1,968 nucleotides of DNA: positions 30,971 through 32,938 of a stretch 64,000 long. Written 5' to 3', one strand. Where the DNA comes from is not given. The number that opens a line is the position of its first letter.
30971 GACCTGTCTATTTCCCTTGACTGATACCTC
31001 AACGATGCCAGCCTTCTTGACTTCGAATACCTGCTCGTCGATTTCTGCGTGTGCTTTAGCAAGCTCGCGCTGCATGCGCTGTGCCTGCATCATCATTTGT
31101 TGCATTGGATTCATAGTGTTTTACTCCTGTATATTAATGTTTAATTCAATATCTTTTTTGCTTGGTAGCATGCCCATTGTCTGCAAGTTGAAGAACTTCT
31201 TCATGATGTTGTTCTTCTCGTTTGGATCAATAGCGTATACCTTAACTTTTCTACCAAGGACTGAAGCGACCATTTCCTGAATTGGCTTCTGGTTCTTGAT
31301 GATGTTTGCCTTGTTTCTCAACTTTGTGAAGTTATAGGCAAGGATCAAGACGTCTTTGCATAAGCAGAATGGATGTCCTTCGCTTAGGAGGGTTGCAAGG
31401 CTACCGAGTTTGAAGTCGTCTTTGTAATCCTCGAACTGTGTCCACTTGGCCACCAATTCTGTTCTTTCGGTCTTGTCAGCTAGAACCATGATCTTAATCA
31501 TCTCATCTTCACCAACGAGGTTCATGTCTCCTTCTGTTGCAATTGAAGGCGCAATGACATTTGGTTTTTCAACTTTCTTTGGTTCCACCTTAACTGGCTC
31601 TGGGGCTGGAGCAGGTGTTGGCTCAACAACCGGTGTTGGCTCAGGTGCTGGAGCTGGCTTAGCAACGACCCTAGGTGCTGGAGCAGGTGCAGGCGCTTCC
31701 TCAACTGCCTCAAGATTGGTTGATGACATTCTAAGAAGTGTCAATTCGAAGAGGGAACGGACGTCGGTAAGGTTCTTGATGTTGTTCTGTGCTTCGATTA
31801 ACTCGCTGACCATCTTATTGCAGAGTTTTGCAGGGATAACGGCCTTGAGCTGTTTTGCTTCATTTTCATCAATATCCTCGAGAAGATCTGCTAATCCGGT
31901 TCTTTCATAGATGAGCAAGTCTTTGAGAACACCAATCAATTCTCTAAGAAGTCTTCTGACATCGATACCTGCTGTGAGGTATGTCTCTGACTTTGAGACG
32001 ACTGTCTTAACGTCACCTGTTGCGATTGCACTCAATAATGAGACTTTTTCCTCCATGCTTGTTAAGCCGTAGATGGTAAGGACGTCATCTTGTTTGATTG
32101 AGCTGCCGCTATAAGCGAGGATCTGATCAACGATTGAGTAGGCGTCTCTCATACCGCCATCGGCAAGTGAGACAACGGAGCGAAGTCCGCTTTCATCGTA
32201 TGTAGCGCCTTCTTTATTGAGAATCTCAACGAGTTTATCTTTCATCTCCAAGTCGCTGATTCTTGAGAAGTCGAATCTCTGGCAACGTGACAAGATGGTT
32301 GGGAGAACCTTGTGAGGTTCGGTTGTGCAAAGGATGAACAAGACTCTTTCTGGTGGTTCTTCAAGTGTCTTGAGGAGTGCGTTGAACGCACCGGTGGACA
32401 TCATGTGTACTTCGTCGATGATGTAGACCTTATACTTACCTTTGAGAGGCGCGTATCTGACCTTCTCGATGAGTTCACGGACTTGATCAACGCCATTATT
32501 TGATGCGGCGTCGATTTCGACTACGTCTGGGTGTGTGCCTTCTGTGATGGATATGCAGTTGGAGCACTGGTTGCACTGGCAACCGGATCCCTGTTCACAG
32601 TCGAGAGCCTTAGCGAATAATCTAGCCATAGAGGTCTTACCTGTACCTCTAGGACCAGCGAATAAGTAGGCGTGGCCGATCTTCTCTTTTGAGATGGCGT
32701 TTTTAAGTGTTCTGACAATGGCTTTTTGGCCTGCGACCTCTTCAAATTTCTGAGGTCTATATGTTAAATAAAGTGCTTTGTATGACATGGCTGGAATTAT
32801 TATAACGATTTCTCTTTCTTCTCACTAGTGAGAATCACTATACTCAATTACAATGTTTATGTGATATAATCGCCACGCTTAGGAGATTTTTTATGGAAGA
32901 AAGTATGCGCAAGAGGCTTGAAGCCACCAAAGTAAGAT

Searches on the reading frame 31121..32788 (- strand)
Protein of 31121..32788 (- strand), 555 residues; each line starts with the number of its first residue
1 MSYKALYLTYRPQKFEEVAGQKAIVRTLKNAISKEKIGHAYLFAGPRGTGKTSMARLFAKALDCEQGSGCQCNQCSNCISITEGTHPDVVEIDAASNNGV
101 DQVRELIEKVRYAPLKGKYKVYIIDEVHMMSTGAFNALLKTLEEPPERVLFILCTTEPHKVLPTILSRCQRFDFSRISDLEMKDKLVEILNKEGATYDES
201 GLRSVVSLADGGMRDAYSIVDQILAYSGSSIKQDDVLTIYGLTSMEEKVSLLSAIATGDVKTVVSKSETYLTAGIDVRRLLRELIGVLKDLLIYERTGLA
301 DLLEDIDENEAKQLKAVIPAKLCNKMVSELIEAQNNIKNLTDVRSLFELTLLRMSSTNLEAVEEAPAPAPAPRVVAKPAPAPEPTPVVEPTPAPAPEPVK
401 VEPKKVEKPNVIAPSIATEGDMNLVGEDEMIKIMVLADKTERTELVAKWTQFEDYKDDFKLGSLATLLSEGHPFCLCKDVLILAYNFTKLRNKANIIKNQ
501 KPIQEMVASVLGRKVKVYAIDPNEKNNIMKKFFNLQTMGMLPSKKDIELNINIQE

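Call 19: search_protein_families(library=ncbifam, proteins=[window:31121-32788:-], max_evalue=0.00001)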
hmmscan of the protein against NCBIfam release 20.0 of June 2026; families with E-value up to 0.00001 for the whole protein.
window:31121-32788:- (555 aa): 76 families (the best 25 are shown)
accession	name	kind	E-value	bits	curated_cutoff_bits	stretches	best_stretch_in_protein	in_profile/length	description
NF004046.1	PRK05563.1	equivalog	2.3e-147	492.3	400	1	2-536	1-537/567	DNA polymerase III subunit gamma/tau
TIGR02397.1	dnaX_nterm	equivalog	5.6e-130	433.7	250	1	3-354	1-354/355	DNA polymerase III subunit gamma/tau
NF011512.0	PRK14950.1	equivalog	2e-127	426.8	593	1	1-527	1-549/585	DNA polymerase III subunits gamma and tau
NF011510.0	PRK14948.1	equivalog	1.2e-120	404.2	593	1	1-525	3-520/640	DNA polymerase III subunit gamma/tau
NF011526.0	PRK14965.1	equivalog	4.6e-120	402.1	670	1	1-517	1-518/578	DNA polymerase III subunits gamma and tau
NF004549.0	PRK05896.1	equivalog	3.2e-113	379.6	578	1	2-338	2-348/642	DNA polymerase III subunits gamma and tau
NF005942.0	PRK07994.1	equivalog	2.1e-112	377.3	613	1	1-409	1-412/655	DNA polymerase III subunit gamma/tau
NF011514.0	PRK14953.1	equivalog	1.5e-107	360.6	536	1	1-354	1-351/488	DNA polymerase III subunits gamma and tau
NF006585.0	PRK09111.1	equivalog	1e-106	358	604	1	2-401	26-429/616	DNA polymerase III subunit gamma/tau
NF011531.0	PRK14971.1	equivalog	2.7e-104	350.2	685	1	9-438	10-440/614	DNA polymerase III subunit gamma/tau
NF011524.0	PRK14963.1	equivalog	8.7e-103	345.5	601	1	5-512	3-488/647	DNA polymerase III subunits gamma and tau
NF004962.0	PRK06305.1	equivalog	8.6e-100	335.1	559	1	2-354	3-348/465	DNA polymerase III subunits gamma and tau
NF011523.0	PRK14962.1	equivalog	1.5e-99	333.9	576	1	4-329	2-328/474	DNA polymerase III subunits gamma and tau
NF005173.0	PRK06647.1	equivalog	1.5e-95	321.2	623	1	1-355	1-357/568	DNA polymerase III subunits gamma and tau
NF011520.0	PRK14959.1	equivalog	4.3e-93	312.9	798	1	1-314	1-316/624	DNA polymerase III subunits gamma and tau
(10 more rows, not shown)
